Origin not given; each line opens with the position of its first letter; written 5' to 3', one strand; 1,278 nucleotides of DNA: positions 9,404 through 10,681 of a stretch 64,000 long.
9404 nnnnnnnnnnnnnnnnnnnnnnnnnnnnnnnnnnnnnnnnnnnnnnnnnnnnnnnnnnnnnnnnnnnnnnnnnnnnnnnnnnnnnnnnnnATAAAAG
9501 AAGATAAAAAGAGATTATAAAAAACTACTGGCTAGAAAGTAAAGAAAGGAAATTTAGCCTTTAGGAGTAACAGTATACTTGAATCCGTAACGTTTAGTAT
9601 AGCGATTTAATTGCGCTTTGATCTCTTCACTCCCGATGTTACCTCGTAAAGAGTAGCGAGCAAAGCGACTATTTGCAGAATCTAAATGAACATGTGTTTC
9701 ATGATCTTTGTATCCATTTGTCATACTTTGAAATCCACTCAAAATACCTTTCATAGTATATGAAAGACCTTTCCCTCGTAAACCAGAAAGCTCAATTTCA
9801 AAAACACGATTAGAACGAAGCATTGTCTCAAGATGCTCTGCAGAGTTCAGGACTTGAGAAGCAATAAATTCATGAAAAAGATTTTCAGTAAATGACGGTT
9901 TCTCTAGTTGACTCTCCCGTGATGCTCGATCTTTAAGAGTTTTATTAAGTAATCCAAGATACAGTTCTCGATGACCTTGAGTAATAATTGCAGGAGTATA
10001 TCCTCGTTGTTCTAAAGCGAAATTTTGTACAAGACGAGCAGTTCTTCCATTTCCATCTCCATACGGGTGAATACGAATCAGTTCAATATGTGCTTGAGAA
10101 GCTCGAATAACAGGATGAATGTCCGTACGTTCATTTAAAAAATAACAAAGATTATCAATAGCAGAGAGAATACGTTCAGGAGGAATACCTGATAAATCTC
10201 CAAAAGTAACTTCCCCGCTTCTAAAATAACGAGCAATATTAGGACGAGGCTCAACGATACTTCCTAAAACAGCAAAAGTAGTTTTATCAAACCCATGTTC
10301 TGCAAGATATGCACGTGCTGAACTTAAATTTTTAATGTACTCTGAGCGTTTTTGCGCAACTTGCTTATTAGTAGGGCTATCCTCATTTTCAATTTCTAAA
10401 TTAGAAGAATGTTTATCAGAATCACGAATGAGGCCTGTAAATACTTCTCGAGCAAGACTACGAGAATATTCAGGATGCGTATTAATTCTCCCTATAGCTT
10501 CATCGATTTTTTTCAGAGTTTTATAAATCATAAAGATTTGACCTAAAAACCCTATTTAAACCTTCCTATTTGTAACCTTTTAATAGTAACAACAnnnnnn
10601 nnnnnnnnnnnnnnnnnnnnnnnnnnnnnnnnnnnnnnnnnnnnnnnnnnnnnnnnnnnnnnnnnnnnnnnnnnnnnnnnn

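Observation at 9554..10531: Fic (AMPylase) gene inserted between gatE and gatD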

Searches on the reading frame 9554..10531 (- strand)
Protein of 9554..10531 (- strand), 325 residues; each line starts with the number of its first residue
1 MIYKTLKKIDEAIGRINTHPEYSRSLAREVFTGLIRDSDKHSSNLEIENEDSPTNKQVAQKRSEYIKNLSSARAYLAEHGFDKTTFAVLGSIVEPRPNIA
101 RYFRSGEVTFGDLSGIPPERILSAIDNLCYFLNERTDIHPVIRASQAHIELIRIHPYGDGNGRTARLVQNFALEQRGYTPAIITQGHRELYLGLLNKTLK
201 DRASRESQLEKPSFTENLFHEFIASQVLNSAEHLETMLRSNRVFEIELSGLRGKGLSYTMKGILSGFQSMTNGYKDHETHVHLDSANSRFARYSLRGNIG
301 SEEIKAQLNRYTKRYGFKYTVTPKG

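Call 3: search_protein_families(library=pfam, proteins=[window:9554-10531:-], max_evalue=0.01)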
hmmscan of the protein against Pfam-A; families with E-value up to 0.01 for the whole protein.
window:9554-10531:- (325 aa): 1 family
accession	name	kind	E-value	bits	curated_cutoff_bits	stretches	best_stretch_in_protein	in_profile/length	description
PF02661.23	Fic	-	1.3e-13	52.1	24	1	111-173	32-93/93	Fic/DOC family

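Call 4: search_protein_families(library=ncbifam, proteins=[window:9554-10531:-], max_evalue=0.01)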
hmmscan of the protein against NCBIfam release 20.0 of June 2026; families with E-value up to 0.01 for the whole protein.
window:9554-10531:- (325 aa): 3 families
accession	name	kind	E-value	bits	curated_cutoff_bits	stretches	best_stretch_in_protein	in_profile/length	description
NF046030.1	ProtAdlyltaseSoFic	equivalog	2.2e-08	33.5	550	1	120-175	158-213/361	protein adenylyltransferase Fic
NF041381.1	XopAC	subfamily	1.5e-06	27.2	450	1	136-188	374-426/451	XopAC/AvrAC family type III secretion system effector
TIGR02613.1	mob_myst_B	hypoth_equivalog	3.3e-06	27.1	124.4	1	124-185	93-153/186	mobile mystery protein B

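Call 5: find_homologous_proteins(query=window:9554-10531:-, max_evalue=0.001)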
Query window:9554-10531:- (325 aa): 20 proteins with E <= 0.001 among 1679 candidates.
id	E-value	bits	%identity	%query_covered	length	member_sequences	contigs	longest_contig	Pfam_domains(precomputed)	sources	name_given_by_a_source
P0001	6.0e-212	720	100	100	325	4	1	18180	PF02661.24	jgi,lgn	-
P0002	6.9e-134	464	65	100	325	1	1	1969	PF02661.24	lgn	-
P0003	1.1e-130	454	63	99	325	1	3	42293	PF02661.24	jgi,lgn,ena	jgi:hypothetical protein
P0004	3.8e-63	232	38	100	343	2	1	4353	PF02661.24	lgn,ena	-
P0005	1.6e-58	217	37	98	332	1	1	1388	PF02661.24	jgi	jgi:hypothetical protein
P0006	3.1e-58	216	37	99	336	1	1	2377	PF02661.24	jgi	-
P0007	1.2e-56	210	38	100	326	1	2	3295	PF02661.24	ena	-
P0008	5.8e-47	179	34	99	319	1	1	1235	PF02661.24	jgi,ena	-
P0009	1.6e-22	98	29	86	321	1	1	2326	PF02661.24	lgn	-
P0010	7.5e-11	60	34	42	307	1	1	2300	PF02661.24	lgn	-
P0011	2.0e-10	59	39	31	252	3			PF02661.24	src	-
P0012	2.6e-9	55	38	31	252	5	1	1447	PF02661.24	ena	-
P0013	8.9e-9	53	35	40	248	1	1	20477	PF02661.24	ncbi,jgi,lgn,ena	ncbi:MAG: Fic family protein [Candidatus Babeliales bacterium]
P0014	1.8e-8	52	40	27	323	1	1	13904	PF02661.24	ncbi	-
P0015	4.2e-8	51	31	41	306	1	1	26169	PF12728.14,PF02661.24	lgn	-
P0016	1.1e-6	46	46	23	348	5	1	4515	PF08220.19,PF02661.24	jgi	-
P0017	1.5e-6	46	45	21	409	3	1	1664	PF02661.24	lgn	-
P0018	3.7e-6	45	34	34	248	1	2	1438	PF02661.24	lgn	-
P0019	9.8e-5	40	37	22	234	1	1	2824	PF02661.24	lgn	-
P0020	2.8e-4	38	36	25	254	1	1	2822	PF02661.24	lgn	-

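Call 6: search_solved_structures(query=window:9554-10531:-, max_evalue=1, show_alignments=3)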
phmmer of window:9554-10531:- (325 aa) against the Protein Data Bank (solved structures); distinct sequences matched with E-value up to 1: 33.
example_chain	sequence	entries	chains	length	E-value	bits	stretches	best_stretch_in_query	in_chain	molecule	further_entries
5jj6_A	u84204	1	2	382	8.4e-13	51.6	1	100-194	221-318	Adenosine monophosphate-protein transferase FICD homolog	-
5jj7_A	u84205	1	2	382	8.4e-13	51.5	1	100-194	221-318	Adenosine monophosphate-protein transferase FICD homolog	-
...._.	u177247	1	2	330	4.8e-12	49.1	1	99-195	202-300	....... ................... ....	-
6i7h_A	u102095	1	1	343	5e-12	49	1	99-195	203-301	Adenosine monophosphate-protein transferase FICD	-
6i7j_A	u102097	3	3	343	5.1e-12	49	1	99-195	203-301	Adenosine monophosphate-protein transferase FICD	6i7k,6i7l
6i7i_A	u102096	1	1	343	5.1e-12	49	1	99-195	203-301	Adenosine monophosphate-protein transferase FICD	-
6i7g_A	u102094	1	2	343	5.1e-12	49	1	99-195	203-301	Adenosine monophosphate-protein transferase FICD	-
4u04_A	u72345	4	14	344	5.1e-12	49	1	99-195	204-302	Adenosine monophosphate-protein transferase FICD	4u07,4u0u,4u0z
4u0s_A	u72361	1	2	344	5.1e-12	49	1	99-195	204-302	Adenosine monophosphate-protein transferase FICD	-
6zmd_B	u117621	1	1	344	7.4e-12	48.4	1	99-193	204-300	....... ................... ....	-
7b7z_A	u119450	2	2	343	1.3e-10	44.4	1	99-195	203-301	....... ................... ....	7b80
7cb8_A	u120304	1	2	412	4.3e-10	42.6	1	117-197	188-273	Fic-domain containing protein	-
3cuc_A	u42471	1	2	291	2.9e-09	39.9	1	118-197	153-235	Protein of unknown function with a Fic domain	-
9tch_A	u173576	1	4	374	2.2e-06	30.5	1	106-176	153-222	Protein adenylyltransferase SoFic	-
9tc4_A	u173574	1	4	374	2.2e-06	30.4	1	106-176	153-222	Protein adenylyltransferase SoFic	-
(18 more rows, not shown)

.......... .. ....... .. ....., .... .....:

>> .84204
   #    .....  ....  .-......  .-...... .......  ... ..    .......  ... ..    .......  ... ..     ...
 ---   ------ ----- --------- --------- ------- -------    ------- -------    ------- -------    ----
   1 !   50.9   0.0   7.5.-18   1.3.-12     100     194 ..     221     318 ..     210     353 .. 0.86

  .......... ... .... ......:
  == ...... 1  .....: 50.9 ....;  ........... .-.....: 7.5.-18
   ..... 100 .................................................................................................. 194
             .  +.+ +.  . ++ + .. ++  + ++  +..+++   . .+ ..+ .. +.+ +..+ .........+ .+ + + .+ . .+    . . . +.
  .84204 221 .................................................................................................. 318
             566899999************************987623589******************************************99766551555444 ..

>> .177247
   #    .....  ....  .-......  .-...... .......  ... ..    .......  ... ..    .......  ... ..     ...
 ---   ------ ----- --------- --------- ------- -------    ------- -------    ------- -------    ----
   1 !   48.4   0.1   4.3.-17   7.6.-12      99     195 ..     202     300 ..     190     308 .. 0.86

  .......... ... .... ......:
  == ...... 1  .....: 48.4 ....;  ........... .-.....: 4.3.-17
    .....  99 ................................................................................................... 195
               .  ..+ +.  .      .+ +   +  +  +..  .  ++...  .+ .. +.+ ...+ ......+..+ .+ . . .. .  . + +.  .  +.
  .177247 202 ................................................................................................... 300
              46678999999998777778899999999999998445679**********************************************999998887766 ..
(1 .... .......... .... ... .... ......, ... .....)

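Call 8: find_encoding_contigs(protein=P0003, flank=10000, max_places=4)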
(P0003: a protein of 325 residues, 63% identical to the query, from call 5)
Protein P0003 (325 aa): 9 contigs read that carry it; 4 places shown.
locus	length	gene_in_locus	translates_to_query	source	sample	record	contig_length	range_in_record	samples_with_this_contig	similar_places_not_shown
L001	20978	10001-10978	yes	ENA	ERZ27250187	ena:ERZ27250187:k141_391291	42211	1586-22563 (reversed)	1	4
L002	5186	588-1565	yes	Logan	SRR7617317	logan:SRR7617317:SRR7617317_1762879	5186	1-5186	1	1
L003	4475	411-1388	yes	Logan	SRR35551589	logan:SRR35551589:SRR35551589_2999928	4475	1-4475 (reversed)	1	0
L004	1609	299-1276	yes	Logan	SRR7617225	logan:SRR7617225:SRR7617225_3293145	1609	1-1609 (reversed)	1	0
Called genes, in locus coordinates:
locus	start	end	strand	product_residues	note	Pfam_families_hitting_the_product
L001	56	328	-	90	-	PF07578:LAB_N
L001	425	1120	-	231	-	PF01978:TrmB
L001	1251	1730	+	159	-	-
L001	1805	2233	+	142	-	-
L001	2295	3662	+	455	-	PF02934:GatB_N, PF02637:GatB_Yqey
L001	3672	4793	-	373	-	PF01490:Aa_trans, PF03222:Trp_Tyr_perm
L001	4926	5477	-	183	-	-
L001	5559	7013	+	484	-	PF00587:tRNA-synt_2b, PF03129:HGTP_anticodon, PF09180:ProRS-C_1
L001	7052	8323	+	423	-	PF18195:GatD_N, PF00710:Asparaginase, PF17763:Asparaginase_C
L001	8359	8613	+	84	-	-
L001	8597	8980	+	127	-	PF01850:PIN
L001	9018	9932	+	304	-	PF01073:3Beta_HSD, PF01370:Epimerase, PF02719:Polysacc_synt_2, PF04321:RmlD_sub_bind, PF05368:NmrA (weak), PF13460:NAD_binding_10, PF16363:GDP_Man_Dehyd, PF07993:NAD_binding_4 (weak)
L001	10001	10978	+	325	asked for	PF02661:Fic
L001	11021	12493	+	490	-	PF02934:GatB_N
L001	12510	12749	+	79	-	PF02697:VAPB_antitox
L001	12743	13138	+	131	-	PF01850:PIN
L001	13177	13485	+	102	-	-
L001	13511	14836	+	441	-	PF01336:tRNA_anti-codon, PF00152:tRNA-synt_2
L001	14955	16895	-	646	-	PF00122:E1-E2_ATPase, PF00702:Hydrolase, PF12710:HAD (faint), PF08282:Hydrolase_3 (weak)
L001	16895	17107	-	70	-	PF00403:HMA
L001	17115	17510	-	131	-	PF13473:Cupredoxin_1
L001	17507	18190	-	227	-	-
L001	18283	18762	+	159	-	PF01047:MarR, PF12802:MarR_2 (weak), PF24034:DUF7343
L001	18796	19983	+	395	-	PF07690:MFS_1, PF00083:Sugar_tr, PF07690:MFS_1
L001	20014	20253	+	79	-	-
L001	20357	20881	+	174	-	-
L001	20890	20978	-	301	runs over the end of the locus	PF05569:Peptidase_M56 (weak), PF01435:Peptidase_M48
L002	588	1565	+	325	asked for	PF02661:Fic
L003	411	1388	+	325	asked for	PF02661:Fic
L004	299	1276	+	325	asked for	PF02661:Fic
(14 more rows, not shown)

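Call 9: find_encoding_contigs(protein=P0004, flank=10000, max_places=3)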
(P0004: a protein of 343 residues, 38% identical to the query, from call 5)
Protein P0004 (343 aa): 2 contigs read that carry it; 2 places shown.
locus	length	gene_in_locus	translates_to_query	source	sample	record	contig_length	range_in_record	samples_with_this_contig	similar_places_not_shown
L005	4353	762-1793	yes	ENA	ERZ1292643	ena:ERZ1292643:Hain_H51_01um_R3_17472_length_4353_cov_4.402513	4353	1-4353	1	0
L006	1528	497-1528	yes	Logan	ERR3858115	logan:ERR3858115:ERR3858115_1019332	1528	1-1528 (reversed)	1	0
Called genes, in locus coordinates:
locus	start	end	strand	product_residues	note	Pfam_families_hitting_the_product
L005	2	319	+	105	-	?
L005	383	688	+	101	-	-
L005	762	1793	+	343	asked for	PF02661:Fic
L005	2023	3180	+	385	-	PF14528:LAGLIDADG_3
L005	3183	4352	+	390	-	?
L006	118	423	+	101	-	-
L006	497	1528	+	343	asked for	PF02661:Fic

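Call 10: find_encoding_contigs(protein=P0007, flank=10000, max_places=3)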
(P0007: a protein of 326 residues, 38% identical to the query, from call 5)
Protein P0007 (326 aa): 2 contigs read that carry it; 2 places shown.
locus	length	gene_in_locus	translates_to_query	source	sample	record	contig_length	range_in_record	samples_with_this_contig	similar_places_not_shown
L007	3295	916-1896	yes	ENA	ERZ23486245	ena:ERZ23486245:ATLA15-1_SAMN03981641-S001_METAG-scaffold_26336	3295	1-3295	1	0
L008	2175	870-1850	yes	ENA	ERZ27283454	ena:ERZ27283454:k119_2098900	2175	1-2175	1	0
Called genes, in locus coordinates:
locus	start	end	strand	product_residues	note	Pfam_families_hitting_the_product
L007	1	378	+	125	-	?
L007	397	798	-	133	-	PF06210:DUF1003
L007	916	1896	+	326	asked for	PF02661:Fic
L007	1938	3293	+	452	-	?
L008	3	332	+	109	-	?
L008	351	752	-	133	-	PF06210:DUF1003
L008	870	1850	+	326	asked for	PF02661:Fic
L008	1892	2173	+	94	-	?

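Call 11: find_encoding_contigs(protein=P0006, flank=10000, max_places=3)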
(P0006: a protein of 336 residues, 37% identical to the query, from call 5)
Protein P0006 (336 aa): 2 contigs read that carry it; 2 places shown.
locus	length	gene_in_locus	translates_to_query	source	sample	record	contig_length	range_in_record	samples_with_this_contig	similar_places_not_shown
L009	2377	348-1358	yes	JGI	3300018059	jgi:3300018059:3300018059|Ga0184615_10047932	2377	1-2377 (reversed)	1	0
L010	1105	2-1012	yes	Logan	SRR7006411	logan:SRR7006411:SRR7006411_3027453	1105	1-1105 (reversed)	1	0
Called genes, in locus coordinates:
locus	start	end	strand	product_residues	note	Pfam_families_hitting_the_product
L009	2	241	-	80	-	?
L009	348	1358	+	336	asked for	PF02661:Fic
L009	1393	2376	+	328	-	?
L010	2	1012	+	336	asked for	PF02661:Fic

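Call 12: find_encoding_contigs(protein=P0009, flank=10000, max_places=3)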
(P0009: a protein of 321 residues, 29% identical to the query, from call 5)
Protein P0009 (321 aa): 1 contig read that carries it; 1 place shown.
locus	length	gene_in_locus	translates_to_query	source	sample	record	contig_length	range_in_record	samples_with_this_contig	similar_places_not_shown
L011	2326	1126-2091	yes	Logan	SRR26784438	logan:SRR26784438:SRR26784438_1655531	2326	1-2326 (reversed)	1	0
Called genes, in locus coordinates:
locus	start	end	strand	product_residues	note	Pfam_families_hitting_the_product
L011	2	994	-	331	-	?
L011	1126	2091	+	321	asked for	PF02661:Fic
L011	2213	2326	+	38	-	?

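Call 13: search_protein_families(library=ncbifam, proteins=[L005:2023-3180:+, L005:3183-4352:+, L007:1938-3293:+, L009:1393-2376:+, L011:2-994:-, L005:383-688:+, L005:2-319:+, L007:1-378:+, L009:2-241:-], max_evalue=0.001)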
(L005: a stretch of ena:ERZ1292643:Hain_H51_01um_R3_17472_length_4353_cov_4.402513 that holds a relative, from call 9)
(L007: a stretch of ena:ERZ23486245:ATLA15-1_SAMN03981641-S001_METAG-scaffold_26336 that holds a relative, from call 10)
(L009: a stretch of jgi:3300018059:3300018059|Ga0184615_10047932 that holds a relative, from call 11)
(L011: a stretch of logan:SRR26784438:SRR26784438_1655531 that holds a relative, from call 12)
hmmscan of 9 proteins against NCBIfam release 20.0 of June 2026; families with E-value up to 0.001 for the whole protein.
L005:2023-3180:+ (385 aa): 2 families
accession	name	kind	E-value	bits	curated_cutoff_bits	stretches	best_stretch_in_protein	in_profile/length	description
NF011491.0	PRK14898.1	equivalog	3.8e-05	21.9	783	1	52-208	274-425/860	DNA-directed RNA polymerase subunit A''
NF011418.0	PRK14845.1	equivalog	8.1e-05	20.6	756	1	82-208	197-315/1049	translation initiation factor IF-2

L005:3183-4352:+ (390 aa): 8 families
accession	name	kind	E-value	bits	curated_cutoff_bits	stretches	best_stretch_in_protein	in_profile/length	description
NF003107.0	PRK04028.1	equivalog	6.9e-126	421.1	456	2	1-263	4-268/630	Glu-tRNA(Gln) amidotransferase subunit GatE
TIGR00134.1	gatE_arch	equivalog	1.7e-116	389.9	319.55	2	1-262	2-263/622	Glu-tRNA(Gln) amidotransferase subunit GatE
NF004012.0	PRK05477.1-2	equivalog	1.2e-40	139.7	338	2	91-380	53-349/481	Asp-tRNA(Asn)/Glu-tRNA(Gln) amidotransferase subunit GatB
TIGR00133.1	gatB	equivalog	1.3e-38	132.8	314.8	2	88-372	51-344/481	Asp-tRNA(Asn)/Glu-tRNA(Gln) amidotransferase subunit GatB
NF004014.0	PRK05477.1-4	equivalog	6.9e-25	87.7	414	1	72-376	31-341/475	Asp-tRNA(Asn)/Glu-tRNA(Gln) amidotransferase subunit GatB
NF004015.0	PRK05477.1-5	equivalog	1.6e-22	79.8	628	1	90-363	62-342/488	Asp-tRNA(Asn)/Glu-tRNA(Gln) amidotransferase subunit GatB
NF004011.1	PRK05477.1-1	equivalog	5.3e-18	65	680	1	87-366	45-331/475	Asp-tRNA(Asn)/Glu-tRNA(Gln) amidotransferase subunit GatB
NF004013.0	PRK05477.1-3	equivalog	6.7e-16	57.8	653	1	90-356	64-348/501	Asp-tRNA(Asn)/Glu-tRNA(Gln) amidotransferase subunit GatB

L007:1938-3293:+ (452 aa): 8 families
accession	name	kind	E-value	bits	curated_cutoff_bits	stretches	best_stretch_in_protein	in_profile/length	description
NF003107.0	PRK04028.1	equivalog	3.6e-137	458.4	456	2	2-258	4-262/630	Glu-tRNA(Gln) amidotransferase subunit GatE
TIGR00134.1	gatE_arch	equivalog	2.8e-123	412.4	319.55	2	1-261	1-263/622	Glu-tRNA(Gln) amidotransferase subunit GatE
NF004012.0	PRK05477.1-2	equivalog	4.8e-45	154.2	338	1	91-451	53-436/481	Asp-tRNA(Asn)/Glu-tRNA(Gln) amidotransferase subunit GatB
TIGR00133.1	gatB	equivalog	1.4e-41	142.6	314.8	1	89-450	52-437/481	Asp-tRNA(Asn)/Glu-tRNA(Gln) amidotransferase subunit GatB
NF004014.0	PRK05477.1-4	equivalog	2.3e-31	109.1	414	1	91-448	51-429/475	Asp-tRNA(Asn)/Glu-tRNA(Gln) amidotransferase subunit GatB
NF004015.0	PRK05477.1-5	equivalog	1.8e-28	99.4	628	1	91-450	63-443/488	Asp-tRNA(Asn)/Glu-tRNA(Gln) amidotransferase subunit GatB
NF004011.1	PRK05477.1-1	equivalog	1.8e-22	79.8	680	1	90-438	50-417/475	Asp-tRNA(Asn)/Glu-tRNA(Gln) amidotransferase subunit GatB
NF004013.0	PRK05477.1-3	equivalog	3.8e-21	75.2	653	1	91-447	65-453/501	Asp-tRNA(Asn)/Glu-tRNA(Gln) amidotransferase subunit GatB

L009:1393-2376:+ (328 aa): 8 families
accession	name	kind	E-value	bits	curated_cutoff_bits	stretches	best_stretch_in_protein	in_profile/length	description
NF003107.0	PRK04028.1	equivalog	7.8e-136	454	456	2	2-273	3-268/630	Glu-tRNA(Gln) amidotransferase subunit GatE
TIGR00134.1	gatE_arch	equivalog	6.2e-126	421.1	319.55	2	3-272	2-265/622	Glu-tRNA(Gln) amidotransferase subunit GatE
NF004012.0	PRK05477.1-2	equivalog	6.1e-40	137.4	338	1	91-326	52-301/481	Asp-tRNA(Asn)/Glu-tRNA(Gln) amidotransferase subunit GatB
TIGR00133.1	gatB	equivalog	1.1e-38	133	314.8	2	90-326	52-303/481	Asp-tRNA(Asn)/Glu-tRNA(Gln) amidotransferase subunit GatB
NF004015.0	PRK05477.1-5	equivalog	8.9e-26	90.5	628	1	92-326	63-310/488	Asp-tRNA(Asn)/Glu-tRNA(Gln) amidotransferase subunit GatB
NF004014.0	PRK05477.1-4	equivalog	5.2e-24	84.8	414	1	92-327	51-298/475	Asp-tRNA(Asn)/Glu-tRNA(Gln) amidotransferase subunit GatB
NF004011.1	PRK05477.1-1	equivalog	3.8e-22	78.7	680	1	91-327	50-297/475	Asp-tRNA(Asn)/Glu-tRNA(Gln) amidotransferase subunit GatB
NF004013.0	PRK05477.1-3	equivalog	2e-21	76.1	653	1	91-326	64-323/501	Asp-tRNA(Asn)/Glu-tRNA(Gln) amidotransferase subunit GatB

L011:2-994:- (331 aa): 0 families

L005:383-688:+ (101 aa): 0 families

L005:2-319:+ (105 aa): 1 family
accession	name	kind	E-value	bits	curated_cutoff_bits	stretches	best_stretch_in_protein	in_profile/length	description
NF041951.1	phage_RstR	subfamily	1e-05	25.8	80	1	45-102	14-68/108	RstR family transcriptional repressor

L007:1-378:+ (125 aa): 4 families
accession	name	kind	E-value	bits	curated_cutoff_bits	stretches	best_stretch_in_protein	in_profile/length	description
TIGR02153.1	gatD_arch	equivalog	1.1e-33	116.6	324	1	1-121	287-401/405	Glu-tRNA(Gln) amidotransferase subunit GatD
NF003217.0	PRK04183.1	equivalog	1.6e-33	116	310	1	1-121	299-413/420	Glu-tRNA(Gln) amidotransferase subunit GatD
TIGR00519.1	asnASE_I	subfamily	3.6e-26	91.9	260.5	1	1-120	223-336/337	type I asparaginase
NF006998.0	PRK09461.1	equivalog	1.1e-09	38.1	376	1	5-120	224-335/337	asparaginase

L009:2-241:- (80 aa): 0 families
